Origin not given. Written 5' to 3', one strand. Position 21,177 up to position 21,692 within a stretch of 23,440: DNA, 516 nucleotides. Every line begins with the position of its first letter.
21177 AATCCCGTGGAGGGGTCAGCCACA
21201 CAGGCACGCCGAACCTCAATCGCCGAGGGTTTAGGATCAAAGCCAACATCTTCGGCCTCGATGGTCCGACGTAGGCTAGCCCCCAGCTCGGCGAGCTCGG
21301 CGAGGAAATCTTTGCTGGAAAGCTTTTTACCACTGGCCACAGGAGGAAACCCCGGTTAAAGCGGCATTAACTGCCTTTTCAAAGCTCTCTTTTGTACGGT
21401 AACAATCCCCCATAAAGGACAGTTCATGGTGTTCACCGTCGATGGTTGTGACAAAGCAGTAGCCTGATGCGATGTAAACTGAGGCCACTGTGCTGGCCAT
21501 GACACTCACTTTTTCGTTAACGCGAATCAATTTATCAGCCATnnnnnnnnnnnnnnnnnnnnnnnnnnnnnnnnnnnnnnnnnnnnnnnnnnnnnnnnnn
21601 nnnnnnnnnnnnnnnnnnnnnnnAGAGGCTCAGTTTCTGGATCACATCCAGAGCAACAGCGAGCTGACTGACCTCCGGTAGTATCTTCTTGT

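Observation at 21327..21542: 71-aa ORF translationally coupled between the small and large terminase genes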

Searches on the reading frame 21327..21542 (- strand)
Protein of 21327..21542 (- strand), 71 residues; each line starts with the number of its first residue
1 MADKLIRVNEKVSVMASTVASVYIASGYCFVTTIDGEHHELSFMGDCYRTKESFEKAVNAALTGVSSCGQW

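Call 3: search_protein_families(library=pfam, proteins=[window:21327-21542:-], max_evalue=0.1)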
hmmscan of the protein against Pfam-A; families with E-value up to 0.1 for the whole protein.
window:21327-21542:- (71 aa): 0 families

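Call 4: search_protein_families(library=phrogs, proteins=[window:21327-21542:-], max_evalue=0.1)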
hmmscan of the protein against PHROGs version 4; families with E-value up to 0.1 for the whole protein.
window:21327-21542:- (71 aa): 3 families
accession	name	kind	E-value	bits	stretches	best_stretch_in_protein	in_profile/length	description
phrog_19649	-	unknown function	2.2e-06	28.7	1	1-61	1-63/67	-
phrog_17538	-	unknown function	0.011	16.8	1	7-61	18-71/99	-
phrog_17416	-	unknown function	0.078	14.3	1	17-65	16-61/98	-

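Call 6: search_dna_similar(query=window:21327-21542:-, collection=phages, mode=protein, max_evalue=0.01, max_rows=40)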
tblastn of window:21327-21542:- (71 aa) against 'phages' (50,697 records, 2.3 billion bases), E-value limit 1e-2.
Records with a match: 1; places in all: 1; records where one place covers at least 80% of the query: 1.
Best place of each record, by identity: <60% 1.
By first word of the organism name: Klebsiella 1.
By host as written in the record: Klebsiella pneumoniae ST405-OXA48 1.
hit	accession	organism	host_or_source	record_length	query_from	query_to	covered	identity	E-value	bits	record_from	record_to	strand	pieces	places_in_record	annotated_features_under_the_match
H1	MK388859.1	Klebsiella phage ST405-OXA48phi1.1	Klebsiella pneumoniae ST405-OXA48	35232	1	64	90%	48.5%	7e-7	50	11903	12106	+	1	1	hypothetical protein | transposase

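Call 7: get_annotated_region(hit=H1, flank=4000)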
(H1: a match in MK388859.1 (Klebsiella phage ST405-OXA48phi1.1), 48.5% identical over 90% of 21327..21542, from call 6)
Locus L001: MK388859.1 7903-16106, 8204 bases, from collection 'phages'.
description: Klebsiella phage ST405-OXA48phi1.1, complete genome.
organism: Klebsiella phage ST405-OXA48phi1.1 (NCBI taxid 2516434)
taxonomy: Viruses; Duplodnaviria; Heunggongvirae; Uroviricota; Caudoviricetes
host: Klebsiella pneumoniae ST405-OXA48; source: -; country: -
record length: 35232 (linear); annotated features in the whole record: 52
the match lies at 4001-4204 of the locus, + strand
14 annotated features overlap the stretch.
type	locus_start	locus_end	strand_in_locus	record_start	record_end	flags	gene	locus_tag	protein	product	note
CDS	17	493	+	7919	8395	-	-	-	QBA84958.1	regulatory protein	Regulatory protein GemA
CDS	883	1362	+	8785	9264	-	-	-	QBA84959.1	hypothetical protein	-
CDS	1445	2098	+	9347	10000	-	-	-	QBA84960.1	glycoside hydrolase family protein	Glycoside hydrolase family 19 protein (Lysosyme like superfamily)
CDS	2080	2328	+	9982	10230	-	-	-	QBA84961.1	hypothetical protein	Hypothetical protein, DUF2644 domain-containing protein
CDS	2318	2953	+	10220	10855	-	-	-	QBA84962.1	hypothetical protein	Hypothetical protein (AtpF)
CDS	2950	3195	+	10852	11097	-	-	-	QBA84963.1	PilA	PilA, type IV-A pilus assembly; motor, pilus, ring, membrane channel; HET; MEA (Myxococcus xanthus).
CDS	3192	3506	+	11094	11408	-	-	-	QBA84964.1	hypothetical protein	-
CDS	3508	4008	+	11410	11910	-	-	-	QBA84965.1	transposase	Transposase, DNA; RNAseH, DDE transposase, DNA BINDING (Enterobacteri phage Mu)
CDS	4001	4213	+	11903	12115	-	-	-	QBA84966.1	hypothetical protein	-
CDS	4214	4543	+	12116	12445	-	-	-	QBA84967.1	ammonia monooxygenase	-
CDS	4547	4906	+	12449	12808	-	-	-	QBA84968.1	hypothetical protein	-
CDS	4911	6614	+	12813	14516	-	-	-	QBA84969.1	putative large terminase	Hypothetical protein (Terminase_6 superfamily) - putative large terminase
CDS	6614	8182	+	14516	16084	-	-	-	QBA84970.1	hypothetical protein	Mu-like prophage FluMu protein gp29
CDS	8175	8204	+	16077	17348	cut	-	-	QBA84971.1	head morphogenesis protein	-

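Call 9: find_homologous_proteins(query=window:21327-21542:-, max_evalue=0.001)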
Query window:21327-21542:- (71 aa): 9 proteins with E <= 0.001 among 10 candidates.
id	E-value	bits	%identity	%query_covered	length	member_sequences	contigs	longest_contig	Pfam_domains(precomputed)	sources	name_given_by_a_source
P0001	2.5e-39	149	99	100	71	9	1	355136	-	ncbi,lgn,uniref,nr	ncbi:hypothetical protein [Cronobacter sakazakii]|uniref:hypothetical protein n=1 Tax=Cronobacter sa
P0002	3.1e-39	149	99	100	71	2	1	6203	-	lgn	-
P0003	5.4e-30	119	88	90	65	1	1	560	-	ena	-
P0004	1.4e-29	118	88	92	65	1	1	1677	-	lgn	-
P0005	4.0e-29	117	80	97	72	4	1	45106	-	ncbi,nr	ncbi:hypothetical protein TUM17576_40170 [Enterobacter hormaechei]|nr:hypothetical protein [Enteroba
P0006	9.6e-29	116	77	97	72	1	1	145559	-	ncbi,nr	ncbi:hypothetical protein CBW58_02015 [Yersinia frederiksenii]|nr:hypothetical protein CBW58_02015 [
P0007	7.2e-28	113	83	90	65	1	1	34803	-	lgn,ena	-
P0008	2.2e-27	111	78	97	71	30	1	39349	-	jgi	jgi:hypothetical protein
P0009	5.4e-19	85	64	99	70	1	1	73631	-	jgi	jgi:hypothetical protein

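Call 12: find_encoding_contigs(protein=P0005, flank=6000, max_places=3)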
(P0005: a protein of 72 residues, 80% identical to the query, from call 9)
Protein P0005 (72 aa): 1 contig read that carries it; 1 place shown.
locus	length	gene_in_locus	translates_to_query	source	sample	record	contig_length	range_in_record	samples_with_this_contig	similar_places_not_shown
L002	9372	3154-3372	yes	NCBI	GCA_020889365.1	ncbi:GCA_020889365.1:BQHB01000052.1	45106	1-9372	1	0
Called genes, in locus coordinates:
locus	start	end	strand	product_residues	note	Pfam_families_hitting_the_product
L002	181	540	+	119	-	-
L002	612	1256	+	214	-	PF00182:Glyco_hydro_19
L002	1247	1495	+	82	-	PF10841:DUF2644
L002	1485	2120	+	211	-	-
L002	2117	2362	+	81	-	-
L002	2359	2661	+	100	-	-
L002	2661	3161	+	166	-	PF08822:DUF1804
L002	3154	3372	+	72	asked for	-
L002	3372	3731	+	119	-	-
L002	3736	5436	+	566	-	-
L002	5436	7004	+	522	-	PF06074:Portal_Mu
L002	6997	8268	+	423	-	PF04233:Phage_Mu_F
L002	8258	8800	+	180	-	PF05069:Phage_tail_S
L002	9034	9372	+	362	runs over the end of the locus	PF10123:Mu-like_Pro_N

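Call 13: find_encoding_contigs(protein=P0006, flank=6000, max_places=3)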
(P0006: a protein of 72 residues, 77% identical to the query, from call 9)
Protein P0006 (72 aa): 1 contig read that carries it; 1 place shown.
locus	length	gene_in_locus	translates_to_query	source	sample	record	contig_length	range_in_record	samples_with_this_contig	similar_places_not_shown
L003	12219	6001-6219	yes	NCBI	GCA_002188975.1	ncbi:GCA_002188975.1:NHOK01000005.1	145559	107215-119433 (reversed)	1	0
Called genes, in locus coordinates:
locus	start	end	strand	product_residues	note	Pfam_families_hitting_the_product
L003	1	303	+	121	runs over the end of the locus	PF14359:DUF4406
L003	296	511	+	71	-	-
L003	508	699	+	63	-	-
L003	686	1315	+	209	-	-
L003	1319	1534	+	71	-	-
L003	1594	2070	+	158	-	PF06252:GemA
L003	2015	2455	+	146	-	PF08765:Mor (weak)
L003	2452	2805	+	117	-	-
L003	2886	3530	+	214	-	PF00182:Glyco_hydro_19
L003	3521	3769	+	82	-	PF10841:DUF2644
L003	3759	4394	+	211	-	-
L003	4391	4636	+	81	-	-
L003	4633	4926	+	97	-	-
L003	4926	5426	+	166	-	PF08822:DUF1804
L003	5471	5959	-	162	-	-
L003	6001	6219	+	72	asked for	-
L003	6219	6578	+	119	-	-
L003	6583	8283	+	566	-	-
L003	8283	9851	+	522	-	PF06074:Portal_Mu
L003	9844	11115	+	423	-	PF04233:Phage_Mu_F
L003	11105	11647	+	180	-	PF05069:Phage_tail_S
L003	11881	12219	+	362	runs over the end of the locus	PF10123:Mu-like_Pro_N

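Call 19: search_protein_representatives(alignment_id=A1)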
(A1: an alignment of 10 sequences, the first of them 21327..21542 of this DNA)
Query: 10 sequences, 71 profile positions. Proteins with E-value up to 0.001 (for the whole library): 17; up to 1e-10: 2; up to 1e-30: 1. The best 17 are listed.
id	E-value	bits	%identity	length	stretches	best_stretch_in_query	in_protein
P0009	3.5e-36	138.8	-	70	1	1-70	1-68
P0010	1.4e-14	69.6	-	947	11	44-59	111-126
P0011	5.8e-10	54.8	-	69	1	1-64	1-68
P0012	2.0e-09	53.1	-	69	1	1-64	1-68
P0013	1.3e-08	50.5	-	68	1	1-65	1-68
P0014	1.8e-08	50.1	-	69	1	1-64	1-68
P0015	2.0e-08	49.9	-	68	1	44-70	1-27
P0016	2.2e-08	49.8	-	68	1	1-65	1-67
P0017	4.8e-07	45.5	-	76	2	1-22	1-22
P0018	5.2e-07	45.4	-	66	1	1-64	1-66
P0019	9.9e-07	44.4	-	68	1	1-63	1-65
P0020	2.1e-06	43.4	-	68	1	1-64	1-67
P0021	2.4e-06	43.2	-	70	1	1-64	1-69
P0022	3.4e-06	42.7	-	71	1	1-65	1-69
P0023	2.3e-05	40.0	-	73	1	1-64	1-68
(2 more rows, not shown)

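Call 25: find_encoding_contigs(protein=P0011, flank=5000, max_places=3)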
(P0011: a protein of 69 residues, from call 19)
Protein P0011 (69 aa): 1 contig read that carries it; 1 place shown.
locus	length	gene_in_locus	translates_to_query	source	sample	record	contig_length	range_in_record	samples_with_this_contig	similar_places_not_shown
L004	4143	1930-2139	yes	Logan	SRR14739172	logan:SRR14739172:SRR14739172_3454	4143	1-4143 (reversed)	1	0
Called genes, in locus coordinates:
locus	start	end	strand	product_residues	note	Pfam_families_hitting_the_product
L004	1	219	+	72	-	?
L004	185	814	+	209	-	-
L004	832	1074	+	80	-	-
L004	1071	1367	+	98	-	-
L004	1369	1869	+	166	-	PF08822:DUF1804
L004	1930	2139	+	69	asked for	-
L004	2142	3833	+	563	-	-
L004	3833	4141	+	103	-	?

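Call 26: find_encoding_contigs(protein=P0016, flank=5000, max_places=3)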
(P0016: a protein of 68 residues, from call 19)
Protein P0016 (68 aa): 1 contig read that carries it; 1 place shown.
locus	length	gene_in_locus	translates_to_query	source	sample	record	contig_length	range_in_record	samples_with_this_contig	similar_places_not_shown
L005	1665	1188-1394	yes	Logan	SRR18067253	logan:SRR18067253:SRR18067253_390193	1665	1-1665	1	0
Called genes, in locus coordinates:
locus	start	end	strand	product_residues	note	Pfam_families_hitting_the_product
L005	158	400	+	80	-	-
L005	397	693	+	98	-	-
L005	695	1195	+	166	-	PF08822:DUF1804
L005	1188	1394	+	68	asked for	-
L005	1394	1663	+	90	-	?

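Call 28: find_related_loci(query=A3, collection=viral_contigs, flank=4000)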
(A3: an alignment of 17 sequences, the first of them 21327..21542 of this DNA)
Query A3 (71 aa) in viral_contigs; peptide patterns used: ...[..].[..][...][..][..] (x = any residue, [..] = any of these).
33 stretches matched a pattern; 28 encode a relative of the query (tblastn E <= 1e-3); 28 distinct loci.
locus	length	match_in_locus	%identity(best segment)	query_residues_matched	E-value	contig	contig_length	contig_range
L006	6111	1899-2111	100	1-71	1e-45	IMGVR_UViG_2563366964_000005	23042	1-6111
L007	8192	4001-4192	86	1-64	4e-34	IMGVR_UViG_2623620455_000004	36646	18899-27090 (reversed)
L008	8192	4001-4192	83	1-64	2e-29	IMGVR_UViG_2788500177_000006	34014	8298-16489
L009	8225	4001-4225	51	1-71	2e-14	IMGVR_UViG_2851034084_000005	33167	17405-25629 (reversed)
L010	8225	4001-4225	51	1-71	3e-14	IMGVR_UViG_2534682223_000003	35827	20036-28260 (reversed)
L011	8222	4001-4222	46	1-70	2e-13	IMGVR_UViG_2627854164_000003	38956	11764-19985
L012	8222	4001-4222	49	1-70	5e-12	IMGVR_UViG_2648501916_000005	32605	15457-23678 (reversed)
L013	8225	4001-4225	52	1-71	3e-15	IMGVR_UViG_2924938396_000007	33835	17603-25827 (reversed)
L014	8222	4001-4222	49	1-70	4e-11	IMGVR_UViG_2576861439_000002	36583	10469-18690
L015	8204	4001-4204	51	1-64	4e-11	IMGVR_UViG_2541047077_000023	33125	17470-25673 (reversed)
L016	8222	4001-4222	45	1-70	5e-11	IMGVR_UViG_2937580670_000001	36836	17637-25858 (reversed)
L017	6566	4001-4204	51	1-64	7e-11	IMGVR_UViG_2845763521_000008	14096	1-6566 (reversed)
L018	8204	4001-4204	51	1-64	7e-11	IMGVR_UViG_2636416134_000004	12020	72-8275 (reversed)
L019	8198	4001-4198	52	1-62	6e-11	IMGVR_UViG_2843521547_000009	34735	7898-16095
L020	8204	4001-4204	51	1-64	7e-11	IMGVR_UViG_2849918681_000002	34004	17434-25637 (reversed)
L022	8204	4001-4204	49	1-64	8e-11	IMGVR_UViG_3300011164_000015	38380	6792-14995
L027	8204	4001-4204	49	1-64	1e-10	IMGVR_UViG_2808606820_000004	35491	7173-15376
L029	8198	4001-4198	43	1-64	5e-8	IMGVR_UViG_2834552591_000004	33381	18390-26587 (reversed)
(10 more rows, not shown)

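Call 30: predict_structure(alignment_id=A3)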
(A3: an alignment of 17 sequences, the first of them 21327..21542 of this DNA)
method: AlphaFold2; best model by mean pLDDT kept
length: 71 residues; sequences in the alignment: 17
mean_pLDDT: 70.9   pTM: 0.50
mean pLDDT of the five models: 70.9, 67.0, 60.0, 59.5, 56.2
residues with pLDDT >= 90: 0; 70-90: 50; 50-70: 15; < 50: 6
segments of 3 or more residues with pLDDT < 50: 66-71
pLDDT, mean of each block of 10 residues (from residue 1): 68 79 76 82 64 77 55 42
secondary structure, 60 per line:
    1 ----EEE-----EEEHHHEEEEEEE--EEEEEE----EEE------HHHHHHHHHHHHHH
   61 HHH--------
elements in order: E5-7 E13-15 E19-25 E28-33 E38-40 H47-63

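Call 41: search_protein_families(library=pfam, alignment_id=A3, max_evalue=10)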
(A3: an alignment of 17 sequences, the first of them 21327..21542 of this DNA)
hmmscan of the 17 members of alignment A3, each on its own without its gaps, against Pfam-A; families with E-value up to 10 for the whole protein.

A. member 1, window:21327-21542:- (71 aa): 0 families

B. families by the number of members that match (of 17 scanned): 8 families
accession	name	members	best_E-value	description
PF14438.12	SM-ATX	1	0.013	Ataxin 2 SM domain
PF12366.13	Casc1_C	1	0.058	Cancer susceptibility candidate 1 C-terminal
PF23797.1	Beta-prop_ELP1_2nd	1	0.11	ELP1 N-terminal second beta-propeller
PF20024.5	DUF6432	1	0.12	Family of unknown function (DUF6432)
PF19388.4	DUF5963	1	0.12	Family of unknown function (DUF5963)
PF15025.12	C5orf34-like_N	1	0.15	C5orf34-like, N-terminal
PF08149.16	BING4CT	1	0.2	BING4CT (NUC141) domain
PF03990.20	DUF348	1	0.35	G5-linked-Ubiquitin-like domain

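Call 42: search_solved_structures(query=A3, max_evalue=10)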
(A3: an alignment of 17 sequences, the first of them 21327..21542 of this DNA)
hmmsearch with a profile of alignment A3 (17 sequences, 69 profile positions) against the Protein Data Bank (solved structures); distinct sequences matched with E-value up to 10: 2.
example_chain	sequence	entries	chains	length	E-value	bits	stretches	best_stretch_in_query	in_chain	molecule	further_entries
2lnj_A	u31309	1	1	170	1.2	12.8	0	28-62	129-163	Putative uncharacterized protein sll1418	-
6ren_A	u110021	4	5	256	5.5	10.7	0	21-48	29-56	3fPizza6-SH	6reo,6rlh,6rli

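Call 43: fold_search(model_id=the predicted structure, library=viral)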
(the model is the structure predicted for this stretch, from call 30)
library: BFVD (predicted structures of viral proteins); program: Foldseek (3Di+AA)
matches with E <= 10: 1203; with E <= 0.001: 0
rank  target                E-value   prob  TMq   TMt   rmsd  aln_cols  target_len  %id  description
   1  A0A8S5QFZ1            1.2e-02  1.00  0.54  0.39   3.7        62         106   19  Uncharacterized protein [Myoviridae sp. ctdNl2]
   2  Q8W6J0                1.7e-02  1.00  0.55  0.42   4.3        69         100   19  (no name in the UniProt tables at hand)
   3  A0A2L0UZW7            2.2e-02  0.99  0.57  0.59   4.4        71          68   18  Uncharacterized protein [Agrobacterium phage Atu_ph07]
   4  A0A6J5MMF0            3.1e-02  0.99  0.50  0.59   3.7        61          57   18  Uncharacterized protein [uncultured Caudovirales phage]
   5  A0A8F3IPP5            3.5e-02  0.99  0.53  0.55   3.5        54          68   18  Uncharacterized protein [Arthrobacter phage SilentRX]
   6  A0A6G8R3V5            4.8e-02  0.89  0.42  0.42   5.9        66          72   17  Uncharacterized protein [Proteus phage Privateer]
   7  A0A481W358            5.2e-02  1.00  0.59  0.61   2.9        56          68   20  (no name in the UniProt tables at hand)
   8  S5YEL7                6.3e-02  0.97  0.46  0.48   3.7        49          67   10  (no name in the UniProt tables at hand)
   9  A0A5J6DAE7            6.3e-02  0.90  0.47  0.24   5.4        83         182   12  Uncharacterized protein [Erwinia phage pEp_SNUABM_08]
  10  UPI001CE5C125         7.6e-02  0.99  0.53  0.32   2.2        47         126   23  (no name look-up for this kind of identifier)
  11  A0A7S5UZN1            7.6e-02  0.99  0.58  0.43   3.1        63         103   14  (no name in the UniProt tables at hand)
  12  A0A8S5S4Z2            7.6e-02  0.82  0.40  0.35   4.6        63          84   16  Uncharacterized protein [Myoviridae sp. cthAo37]
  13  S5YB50                8.1e-02  0.99  0.51  0.57   2.7        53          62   23  Uncharacterized protein [Mycobacterium phage Muddy]
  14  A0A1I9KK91            8.1e-02  0.91  0.48  0.27   4.9        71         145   13  Uncharacterized protein [Lactobacillus phage SA-C12]
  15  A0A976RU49            8.7e-02  0.91  0.55  0.45   9.1        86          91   19  (no name in the UniProt tables at hand)
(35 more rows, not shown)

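Call 45: search_protein_families(library=pfam, proteins=[L001:4214-4543:+, L001:4547-4906:+, L003:5471-5959:-, L020:3472-4011:-, L022:4537-5328:-, L027:4809-5630:-, L007:3690-3974:-], max_evalue=0.01)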
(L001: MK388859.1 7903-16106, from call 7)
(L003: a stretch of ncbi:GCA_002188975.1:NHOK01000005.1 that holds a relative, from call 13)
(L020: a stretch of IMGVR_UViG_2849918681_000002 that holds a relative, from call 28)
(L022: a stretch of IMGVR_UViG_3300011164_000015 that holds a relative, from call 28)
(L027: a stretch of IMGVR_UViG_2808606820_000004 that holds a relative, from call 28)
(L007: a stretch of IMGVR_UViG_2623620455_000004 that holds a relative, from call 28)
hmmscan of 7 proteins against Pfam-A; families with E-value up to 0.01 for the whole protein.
L001:4214-4543:+ (109 aa): 1 family
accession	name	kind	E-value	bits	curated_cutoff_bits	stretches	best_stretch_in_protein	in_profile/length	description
PF20137.4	DUF6527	-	6.8e-14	51.9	23.6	1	15-89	3-62/63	Family of unknown function (DUF6527)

L001:4547-4906:+ (119 aa): 0 families

L003:5471-5959:- (162 aa): 0 families

L020:3472-4011:- (179 aa): 0 families

L022:4537-5328:- (263 aa): 1 family
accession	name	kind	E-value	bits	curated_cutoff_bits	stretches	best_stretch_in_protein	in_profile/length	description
PF13643.11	DUF4145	-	3.4e-12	46.7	23.1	1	162-236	9-83/88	Domain of unknown function (DUF4145)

L027:4809-5630:- (273 aa): 0 families

L007:3690-3974:- (94 aa): 0 families
